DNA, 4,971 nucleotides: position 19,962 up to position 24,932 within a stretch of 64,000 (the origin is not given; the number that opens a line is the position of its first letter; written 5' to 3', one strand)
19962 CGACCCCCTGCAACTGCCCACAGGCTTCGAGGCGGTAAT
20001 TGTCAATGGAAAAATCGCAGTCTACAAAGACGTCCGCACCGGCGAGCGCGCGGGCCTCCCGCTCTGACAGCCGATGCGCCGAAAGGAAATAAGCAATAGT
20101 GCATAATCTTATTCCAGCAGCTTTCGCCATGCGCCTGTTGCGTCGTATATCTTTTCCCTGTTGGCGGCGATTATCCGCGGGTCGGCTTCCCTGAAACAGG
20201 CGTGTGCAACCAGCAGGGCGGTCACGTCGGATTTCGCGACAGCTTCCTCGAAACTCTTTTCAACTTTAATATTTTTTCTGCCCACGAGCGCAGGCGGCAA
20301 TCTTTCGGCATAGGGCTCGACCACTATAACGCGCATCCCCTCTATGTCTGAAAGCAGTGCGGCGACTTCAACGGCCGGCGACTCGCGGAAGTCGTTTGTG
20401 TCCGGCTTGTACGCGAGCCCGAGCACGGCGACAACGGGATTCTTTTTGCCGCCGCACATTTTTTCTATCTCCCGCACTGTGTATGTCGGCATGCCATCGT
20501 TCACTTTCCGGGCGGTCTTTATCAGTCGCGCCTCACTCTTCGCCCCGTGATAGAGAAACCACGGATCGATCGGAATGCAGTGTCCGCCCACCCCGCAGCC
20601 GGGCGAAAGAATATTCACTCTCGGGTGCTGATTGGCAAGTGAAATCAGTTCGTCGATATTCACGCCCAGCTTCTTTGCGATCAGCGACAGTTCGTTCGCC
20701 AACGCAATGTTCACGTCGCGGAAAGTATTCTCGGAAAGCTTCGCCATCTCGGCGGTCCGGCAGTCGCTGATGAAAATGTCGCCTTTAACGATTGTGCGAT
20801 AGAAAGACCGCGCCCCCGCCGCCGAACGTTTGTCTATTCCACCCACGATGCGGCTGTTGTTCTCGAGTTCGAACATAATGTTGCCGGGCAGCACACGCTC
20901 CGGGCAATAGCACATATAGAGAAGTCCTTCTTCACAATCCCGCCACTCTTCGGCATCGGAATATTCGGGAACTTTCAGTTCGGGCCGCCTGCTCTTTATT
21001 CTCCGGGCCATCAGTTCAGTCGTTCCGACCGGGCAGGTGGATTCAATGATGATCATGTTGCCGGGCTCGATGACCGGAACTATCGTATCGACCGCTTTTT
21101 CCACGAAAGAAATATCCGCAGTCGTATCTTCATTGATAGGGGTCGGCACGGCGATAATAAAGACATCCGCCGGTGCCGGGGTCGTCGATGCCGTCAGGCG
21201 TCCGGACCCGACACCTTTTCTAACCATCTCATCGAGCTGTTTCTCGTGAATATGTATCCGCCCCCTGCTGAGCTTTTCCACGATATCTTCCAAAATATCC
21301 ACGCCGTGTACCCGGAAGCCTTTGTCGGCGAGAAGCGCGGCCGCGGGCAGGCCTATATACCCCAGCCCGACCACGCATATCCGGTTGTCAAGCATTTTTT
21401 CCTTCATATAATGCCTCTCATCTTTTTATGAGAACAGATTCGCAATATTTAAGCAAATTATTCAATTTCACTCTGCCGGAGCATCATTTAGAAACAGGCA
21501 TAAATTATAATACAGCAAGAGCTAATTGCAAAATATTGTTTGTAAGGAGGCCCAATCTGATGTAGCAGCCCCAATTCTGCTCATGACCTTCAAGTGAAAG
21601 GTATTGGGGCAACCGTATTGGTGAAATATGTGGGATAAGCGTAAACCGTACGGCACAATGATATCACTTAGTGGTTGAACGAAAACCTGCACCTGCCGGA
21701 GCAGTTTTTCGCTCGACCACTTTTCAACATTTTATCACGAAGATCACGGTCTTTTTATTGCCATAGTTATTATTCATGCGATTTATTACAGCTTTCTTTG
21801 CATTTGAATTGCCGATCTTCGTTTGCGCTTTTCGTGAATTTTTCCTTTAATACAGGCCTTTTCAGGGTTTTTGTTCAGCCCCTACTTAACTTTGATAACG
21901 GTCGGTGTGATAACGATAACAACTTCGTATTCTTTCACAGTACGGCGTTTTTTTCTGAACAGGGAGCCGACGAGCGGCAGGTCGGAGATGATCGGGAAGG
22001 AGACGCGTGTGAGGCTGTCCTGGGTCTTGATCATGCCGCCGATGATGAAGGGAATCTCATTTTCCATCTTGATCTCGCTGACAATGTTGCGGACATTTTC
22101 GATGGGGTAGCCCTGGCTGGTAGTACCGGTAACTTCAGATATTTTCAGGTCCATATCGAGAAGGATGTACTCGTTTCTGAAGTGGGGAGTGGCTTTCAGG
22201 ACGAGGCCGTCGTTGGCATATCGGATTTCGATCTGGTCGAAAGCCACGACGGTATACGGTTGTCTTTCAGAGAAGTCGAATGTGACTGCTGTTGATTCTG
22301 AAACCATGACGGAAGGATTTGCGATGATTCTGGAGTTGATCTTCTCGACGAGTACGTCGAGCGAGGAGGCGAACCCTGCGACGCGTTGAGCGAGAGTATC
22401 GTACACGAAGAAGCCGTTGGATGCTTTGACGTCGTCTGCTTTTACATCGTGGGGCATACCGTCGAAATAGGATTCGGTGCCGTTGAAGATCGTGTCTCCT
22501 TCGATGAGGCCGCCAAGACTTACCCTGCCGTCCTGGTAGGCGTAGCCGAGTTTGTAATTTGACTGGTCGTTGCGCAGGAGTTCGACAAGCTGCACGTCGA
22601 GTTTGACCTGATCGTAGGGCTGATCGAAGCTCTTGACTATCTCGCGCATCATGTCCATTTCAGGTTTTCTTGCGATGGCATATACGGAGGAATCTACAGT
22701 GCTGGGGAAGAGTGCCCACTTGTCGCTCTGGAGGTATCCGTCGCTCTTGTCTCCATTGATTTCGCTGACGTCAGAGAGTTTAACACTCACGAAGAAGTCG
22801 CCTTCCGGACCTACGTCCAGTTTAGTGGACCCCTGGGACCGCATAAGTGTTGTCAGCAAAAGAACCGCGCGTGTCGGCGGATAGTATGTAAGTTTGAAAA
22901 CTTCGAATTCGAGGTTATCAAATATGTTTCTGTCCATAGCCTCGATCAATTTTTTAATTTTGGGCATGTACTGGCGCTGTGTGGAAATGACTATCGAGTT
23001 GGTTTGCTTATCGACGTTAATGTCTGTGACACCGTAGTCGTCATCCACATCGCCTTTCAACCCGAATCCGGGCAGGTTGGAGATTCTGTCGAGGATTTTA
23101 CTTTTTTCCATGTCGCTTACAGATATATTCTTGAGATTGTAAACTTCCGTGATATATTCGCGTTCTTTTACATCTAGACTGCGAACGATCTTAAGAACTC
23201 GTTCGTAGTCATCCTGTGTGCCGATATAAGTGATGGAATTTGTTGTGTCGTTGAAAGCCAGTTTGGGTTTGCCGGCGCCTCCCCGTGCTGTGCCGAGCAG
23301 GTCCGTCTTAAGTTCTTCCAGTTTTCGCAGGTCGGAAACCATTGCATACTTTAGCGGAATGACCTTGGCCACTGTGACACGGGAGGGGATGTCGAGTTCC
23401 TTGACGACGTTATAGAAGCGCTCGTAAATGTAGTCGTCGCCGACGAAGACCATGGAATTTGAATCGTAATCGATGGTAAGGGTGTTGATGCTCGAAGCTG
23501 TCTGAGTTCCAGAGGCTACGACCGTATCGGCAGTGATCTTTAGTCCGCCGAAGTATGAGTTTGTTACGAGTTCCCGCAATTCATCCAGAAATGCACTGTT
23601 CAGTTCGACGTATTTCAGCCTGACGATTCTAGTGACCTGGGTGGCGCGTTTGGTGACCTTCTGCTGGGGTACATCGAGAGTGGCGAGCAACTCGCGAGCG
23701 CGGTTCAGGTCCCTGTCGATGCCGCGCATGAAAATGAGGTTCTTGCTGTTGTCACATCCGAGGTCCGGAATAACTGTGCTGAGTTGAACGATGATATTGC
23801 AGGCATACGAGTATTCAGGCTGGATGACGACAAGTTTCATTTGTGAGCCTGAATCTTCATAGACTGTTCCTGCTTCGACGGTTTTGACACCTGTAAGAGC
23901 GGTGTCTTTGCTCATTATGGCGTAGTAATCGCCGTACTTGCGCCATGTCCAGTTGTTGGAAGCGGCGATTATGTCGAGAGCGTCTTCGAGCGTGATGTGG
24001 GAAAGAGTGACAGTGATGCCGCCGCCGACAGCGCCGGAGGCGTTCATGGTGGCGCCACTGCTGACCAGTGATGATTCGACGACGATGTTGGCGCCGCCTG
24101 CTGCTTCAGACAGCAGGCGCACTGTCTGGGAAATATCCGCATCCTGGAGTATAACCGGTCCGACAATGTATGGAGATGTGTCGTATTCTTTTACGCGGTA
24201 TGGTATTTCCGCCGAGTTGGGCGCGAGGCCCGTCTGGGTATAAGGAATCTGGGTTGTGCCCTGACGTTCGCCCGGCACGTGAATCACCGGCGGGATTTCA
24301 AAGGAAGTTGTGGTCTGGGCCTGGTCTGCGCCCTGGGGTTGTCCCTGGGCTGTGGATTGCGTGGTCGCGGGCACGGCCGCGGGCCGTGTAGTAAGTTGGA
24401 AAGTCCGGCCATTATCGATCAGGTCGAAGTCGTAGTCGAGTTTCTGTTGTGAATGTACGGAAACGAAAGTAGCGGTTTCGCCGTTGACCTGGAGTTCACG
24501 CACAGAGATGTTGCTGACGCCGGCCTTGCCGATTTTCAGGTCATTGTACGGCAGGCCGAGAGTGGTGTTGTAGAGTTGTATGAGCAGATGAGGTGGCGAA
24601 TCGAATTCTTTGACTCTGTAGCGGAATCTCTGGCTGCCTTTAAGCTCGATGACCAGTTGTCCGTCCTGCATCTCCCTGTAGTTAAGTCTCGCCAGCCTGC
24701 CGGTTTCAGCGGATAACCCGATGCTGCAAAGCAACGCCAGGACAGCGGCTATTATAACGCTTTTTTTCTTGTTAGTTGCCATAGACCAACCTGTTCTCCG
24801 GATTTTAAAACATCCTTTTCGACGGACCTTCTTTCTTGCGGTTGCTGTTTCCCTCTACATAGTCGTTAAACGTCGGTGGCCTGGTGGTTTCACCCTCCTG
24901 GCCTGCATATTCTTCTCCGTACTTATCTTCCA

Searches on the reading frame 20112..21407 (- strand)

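Call 32: search_protein_families(library=pfam, proteins=[window:20112-21407:-], max_evalue=0.0001)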
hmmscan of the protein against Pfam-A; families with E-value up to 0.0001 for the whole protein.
window:20112-21407:- (432 aa): 4 families
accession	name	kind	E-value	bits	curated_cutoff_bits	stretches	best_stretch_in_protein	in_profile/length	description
PF03721.20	UDPG_MGDP_dh_N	-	6.4e-48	163.2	27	1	9-197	2-181/187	UDP-glucose/GDP-mannose dehydrogenase family, NAD binding domain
PF00984.24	UDPG_MGDP_dh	-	4.5e-28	97.6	25.4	1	217-304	1-93/94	UDP-glucose/GDP-mannose dehydrogenase family, central domain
PF03720.21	UDPG_MGDP_dh_C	-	3e-19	69.7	30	1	327-427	1-101/103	UDP-glucose/GDP-mannose dehydrogenase family, UDP binding domain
PF03446.21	NAD_binding_2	-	9.9e-07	29.3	21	1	9-140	1-110/161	NAD binding domain of 6-phosphogluconate dehydrogenase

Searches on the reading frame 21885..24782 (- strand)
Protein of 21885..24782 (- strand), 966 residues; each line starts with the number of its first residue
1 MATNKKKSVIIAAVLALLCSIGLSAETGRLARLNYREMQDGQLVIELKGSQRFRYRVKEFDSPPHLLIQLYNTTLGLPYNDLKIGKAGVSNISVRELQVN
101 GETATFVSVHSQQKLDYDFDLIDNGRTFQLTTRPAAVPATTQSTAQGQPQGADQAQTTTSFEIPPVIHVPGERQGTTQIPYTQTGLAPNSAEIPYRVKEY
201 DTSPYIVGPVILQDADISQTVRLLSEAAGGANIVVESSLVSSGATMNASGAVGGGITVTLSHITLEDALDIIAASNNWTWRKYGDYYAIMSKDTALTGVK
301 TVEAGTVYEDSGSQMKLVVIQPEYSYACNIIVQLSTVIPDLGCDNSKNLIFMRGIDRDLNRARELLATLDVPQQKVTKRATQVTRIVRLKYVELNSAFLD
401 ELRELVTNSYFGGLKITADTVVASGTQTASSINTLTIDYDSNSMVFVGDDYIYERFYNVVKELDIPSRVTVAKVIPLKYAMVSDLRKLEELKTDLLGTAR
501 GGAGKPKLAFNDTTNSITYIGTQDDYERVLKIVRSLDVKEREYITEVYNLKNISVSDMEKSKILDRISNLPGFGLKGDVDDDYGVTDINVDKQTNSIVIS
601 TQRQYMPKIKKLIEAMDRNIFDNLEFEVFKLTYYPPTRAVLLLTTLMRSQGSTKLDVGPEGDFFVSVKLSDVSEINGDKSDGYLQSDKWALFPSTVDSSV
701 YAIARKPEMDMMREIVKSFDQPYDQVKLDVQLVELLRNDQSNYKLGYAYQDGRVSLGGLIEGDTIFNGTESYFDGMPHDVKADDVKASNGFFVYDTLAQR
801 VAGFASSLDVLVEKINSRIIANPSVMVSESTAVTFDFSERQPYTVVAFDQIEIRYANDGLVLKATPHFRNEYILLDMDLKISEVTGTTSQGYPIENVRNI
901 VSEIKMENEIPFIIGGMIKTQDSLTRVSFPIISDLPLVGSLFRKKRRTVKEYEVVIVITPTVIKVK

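Call 33: search_protein_families(library=pfam, proteins=[window:21885-24782:-], max_evalue=0.0001)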
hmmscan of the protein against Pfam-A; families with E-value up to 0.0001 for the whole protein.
window:21885-24782:- (966 aa): 2 families
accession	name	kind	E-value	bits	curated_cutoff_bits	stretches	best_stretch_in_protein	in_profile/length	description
PF00263.26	Secretin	-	1.5e-25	90.2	27.5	1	813-964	4-169/169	Bacterial type II and III secretion system protein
PF03958.22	Secretin_N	-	2.7e-22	79.2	28.2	0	545-618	1-65/69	Bacterial type II/III secretion system short domain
